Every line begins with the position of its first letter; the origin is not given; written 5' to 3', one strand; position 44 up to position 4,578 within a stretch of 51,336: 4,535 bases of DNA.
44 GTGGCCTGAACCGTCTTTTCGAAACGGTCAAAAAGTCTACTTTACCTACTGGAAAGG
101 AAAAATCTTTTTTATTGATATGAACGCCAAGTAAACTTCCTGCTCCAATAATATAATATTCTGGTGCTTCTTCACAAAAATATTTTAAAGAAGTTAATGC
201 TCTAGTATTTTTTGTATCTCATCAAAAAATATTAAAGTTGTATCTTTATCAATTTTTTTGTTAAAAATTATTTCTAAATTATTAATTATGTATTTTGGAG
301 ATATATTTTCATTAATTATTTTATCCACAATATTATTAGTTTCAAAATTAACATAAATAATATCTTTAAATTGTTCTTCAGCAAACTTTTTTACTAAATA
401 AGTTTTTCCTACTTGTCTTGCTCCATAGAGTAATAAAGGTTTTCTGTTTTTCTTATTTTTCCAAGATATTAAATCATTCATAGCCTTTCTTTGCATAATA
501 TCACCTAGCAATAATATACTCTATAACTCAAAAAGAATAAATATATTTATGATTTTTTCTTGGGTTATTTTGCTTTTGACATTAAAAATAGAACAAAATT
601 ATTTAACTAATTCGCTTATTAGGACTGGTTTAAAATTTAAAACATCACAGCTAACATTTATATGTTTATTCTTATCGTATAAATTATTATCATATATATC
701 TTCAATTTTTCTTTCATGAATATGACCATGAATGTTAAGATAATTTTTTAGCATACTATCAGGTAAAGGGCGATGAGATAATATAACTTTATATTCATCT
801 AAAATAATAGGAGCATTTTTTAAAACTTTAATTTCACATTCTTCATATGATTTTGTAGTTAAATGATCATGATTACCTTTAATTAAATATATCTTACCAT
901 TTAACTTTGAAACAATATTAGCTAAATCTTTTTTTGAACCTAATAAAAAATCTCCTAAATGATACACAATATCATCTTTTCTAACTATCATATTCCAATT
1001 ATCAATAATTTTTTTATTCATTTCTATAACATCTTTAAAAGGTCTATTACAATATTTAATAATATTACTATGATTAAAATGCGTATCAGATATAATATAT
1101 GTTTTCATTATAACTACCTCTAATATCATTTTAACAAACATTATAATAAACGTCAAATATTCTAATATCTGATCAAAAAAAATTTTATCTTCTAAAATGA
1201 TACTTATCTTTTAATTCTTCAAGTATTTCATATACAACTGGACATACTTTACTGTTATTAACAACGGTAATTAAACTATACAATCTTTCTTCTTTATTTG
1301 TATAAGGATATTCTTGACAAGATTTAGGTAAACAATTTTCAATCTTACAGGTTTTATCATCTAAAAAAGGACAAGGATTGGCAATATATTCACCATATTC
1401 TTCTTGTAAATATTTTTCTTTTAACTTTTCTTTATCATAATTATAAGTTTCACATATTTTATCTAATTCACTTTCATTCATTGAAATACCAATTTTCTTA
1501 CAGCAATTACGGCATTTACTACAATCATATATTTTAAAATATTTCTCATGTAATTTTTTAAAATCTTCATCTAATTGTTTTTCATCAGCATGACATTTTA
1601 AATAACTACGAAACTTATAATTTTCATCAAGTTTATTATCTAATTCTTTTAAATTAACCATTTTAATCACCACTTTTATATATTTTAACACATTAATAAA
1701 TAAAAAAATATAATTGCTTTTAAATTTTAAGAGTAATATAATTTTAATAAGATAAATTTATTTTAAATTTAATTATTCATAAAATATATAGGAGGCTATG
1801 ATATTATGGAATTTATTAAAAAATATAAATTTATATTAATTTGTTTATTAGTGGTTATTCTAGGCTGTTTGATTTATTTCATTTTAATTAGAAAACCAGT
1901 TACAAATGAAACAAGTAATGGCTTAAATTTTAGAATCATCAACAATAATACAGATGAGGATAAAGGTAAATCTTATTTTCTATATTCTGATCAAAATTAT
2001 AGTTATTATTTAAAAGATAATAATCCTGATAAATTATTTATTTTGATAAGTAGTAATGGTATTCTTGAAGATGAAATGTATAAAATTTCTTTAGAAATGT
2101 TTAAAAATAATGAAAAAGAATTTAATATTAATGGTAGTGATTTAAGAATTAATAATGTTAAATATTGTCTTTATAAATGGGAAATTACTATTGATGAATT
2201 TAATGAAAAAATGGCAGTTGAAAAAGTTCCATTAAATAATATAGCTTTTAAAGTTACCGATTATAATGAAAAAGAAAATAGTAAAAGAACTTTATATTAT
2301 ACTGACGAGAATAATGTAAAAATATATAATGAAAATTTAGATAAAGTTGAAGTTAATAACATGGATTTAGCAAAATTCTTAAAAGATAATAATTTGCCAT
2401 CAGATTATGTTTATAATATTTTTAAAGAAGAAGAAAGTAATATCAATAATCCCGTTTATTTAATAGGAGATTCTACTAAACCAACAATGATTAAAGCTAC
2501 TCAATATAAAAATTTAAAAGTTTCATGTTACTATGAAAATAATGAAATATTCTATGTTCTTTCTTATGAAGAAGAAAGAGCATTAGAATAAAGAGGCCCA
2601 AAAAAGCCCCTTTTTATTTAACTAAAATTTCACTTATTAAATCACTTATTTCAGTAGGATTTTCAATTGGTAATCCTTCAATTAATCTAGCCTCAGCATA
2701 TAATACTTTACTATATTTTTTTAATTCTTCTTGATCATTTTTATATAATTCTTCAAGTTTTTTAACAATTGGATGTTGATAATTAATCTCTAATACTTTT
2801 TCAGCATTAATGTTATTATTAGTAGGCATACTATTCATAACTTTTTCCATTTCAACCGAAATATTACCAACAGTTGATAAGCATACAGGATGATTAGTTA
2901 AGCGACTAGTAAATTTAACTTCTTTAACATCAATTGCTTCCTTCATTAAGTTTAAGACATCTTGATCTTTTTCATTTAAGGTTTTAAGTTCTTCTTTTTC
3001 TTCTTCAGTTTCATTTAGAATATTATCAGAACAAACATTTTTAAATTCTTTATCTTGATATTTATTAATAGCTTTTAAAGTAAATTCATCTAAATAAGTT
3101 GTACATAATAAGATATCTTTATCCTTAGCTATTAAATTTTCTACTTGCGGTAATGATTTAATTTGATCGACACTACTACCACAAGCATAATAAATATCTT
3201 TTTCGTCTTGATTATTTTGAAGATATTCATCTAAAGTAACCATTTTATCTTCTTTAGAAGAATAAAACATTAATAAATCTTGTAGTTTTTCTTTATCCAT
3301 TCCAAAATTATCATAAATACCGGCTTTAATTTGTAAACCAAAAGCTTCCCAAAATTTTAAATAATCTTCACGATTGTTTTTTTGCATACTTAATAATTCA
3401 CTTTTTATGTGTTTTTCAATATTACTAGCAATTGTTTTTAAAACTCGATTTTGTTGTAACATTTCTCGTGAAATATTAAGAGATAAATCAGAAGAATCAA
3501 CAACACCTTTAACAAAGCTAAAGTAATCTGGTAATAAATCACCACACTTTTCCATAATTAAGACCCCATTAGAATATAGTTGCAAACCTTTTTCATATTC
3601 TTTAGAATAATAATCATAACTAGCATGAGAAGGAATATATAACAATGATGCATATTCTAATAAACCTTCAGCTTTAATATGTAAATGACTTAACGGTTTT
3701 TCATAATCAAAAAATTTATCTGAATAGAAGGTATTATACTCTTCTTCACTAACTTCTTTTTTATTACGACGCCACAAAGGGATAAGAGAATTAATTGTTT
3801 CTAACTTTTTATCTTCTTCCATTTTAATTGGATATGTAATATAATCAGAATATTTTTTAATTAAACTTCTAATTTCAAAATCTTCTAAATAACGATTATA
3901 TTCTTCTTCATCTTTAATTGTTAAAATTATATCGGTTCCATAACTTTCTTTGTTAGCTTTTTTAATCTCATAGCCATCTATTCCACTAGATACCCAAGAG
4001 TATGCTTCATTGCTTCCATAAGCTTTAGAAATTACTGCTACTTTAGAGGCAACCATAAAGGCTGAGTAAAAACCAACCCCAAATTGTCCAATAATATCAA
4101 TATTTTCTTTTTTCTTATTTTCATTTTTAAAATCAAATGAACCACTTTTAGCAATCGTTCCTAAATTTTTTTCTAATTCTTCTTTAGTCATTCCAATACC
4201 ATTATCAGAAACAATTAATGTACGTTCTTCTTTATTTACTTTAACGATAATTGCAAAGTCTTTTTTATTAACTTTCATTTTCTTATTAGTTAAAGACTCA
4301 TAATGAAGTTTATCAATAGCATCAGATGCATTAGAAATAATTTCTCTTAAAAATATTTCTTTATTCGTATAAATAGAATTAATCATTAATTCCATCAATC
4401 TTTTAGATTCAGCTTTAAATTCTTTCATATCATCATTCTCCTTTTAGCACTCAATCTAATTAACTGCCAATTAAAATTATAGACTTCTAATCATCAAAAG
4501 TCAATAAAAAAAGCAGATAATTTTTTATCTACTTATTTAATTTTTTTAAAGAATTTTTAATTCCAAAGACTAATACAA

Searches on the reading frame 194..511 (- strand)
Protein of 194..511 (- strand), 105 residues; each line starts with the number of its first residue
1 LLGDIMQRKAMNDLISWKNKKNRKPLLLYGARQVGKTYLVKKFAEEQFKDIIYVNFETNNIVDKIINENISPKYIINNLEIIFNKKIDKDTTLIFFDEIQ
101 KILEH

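Call 20: search_protein_families(library=pfam, proteins=[window:194-511:-], max_evalue=0.01)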
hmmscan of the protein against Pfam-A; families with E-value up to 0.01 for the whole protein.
window:194-511:- (105 aa): 9 families
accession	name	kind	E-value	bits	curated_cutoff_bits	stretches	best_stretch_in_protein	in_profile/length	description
PF13173.12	AAA_14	-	2.4e-16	60.3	27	1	22-102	1-74/129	AAA domain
PF01637.24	ATPase_2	-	5.1e-07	30.2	33.2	1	9-55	6-55/225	ATPase domain predominantly from Archaea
PF00004.35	AAA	-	2.2e-06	28.6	21.2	1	26-103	1-70/131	ATPase family associated with various cellular activities (AAA)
PF13479.12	AAA_24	-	5.2e-05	23.6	27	1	26-103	5-77/195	AAA domain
PF05621.17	TniB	-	6.2e-05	23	22.4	1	10-47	22-59/189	Bacterial TniB protein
PF13191.12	AAA_16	-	0.00058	20.8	32.6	1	23-50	24-51/167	AAA ATPase domain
PF13401.12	AAA_22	-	0.0013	19.5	27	1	21-101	3-77/130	AAA domain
PF07724.20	AAA_2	-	0.0021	18.5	27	1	26-102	6-87/166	AAA domain (Cdc48 subfamily)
PF08477.19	Roc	-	0.005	17.5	27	1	26-52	2-28/119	Ras of Complex, Roc, domain of DAPkinase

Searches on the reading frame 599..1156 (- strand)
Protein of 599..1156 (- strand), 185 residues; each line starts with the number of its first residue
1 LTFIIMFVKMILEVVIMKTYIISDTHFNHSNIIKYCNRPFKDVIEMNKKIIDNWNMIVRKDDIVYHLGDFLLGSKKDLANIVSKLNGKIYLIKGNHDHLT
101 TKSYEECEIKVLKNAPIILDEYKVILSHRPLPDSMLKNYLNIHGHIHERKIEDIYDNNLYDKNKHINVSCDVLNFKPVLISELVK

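Call 19: search_protein_families(library=pfam, proteins=[window:599-1156:-], max_evalue=0.01)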
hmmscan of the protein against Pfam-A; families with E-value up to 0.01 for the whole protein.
window:599-1156:- (185 aa): 2 families
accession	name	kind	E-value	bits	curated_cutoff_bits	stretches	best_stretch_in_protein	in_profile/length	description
PF12850.12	Metallophos_2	-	2e-11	44.6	27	1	17-154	1-124/154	Calcineurin-like phosphoesterase superfamily domain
PF00149.33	Metallophos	-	1.4e-10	42.4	21.5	1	17-165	1-134/191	Calcineurin-like phosphoesterase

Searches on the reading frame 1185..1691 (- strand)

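Call 19: search_protein_families(library=pfam, proteins=[window:1185-1691:-], max_evalue=0.01)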
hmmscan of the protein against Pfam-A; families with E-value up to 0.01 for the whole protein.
window:1185-1691:- (168 aa): 1 family
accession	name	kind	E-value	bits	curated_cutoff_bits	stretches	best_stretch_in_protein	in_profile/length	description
PF03692.20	CxxCxxCC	-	8.5e-07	30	23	1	56-136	1-77/85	Putative zinc- or iron-chelating domain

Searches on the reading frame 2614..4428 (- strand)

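Call 19: search_protein_families(library=pfam, proteins=[window:2614-4428:-], max_evalue=0.01)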
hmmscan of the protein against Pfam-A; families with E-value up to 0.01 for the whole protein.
window:2614-4428:- (604 aa): 4 families
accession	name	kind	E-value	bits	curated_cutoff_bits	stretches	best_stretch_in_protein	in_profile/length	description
PF00183.23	HSP90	-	6.8e-102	342.5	24.4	2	206-602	76-486/518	Hsp90 protein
PF13589.12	HATPase_c_3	-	6.4e-11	42.9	25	1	27-150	7-108/137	Histidine kinase-, DNA gyrase B-, and HSP90-like ATPase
PF02518.31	HATPase_c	-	5.4e-06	27.3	26.4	1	23-128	2-85/111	Histidine kinase-, DNA gyrase B-, and HSP90-like ATPase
PF25794.1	SACS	-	0.0045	17.3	32.8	1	19-134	14-120/247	Sacsin domain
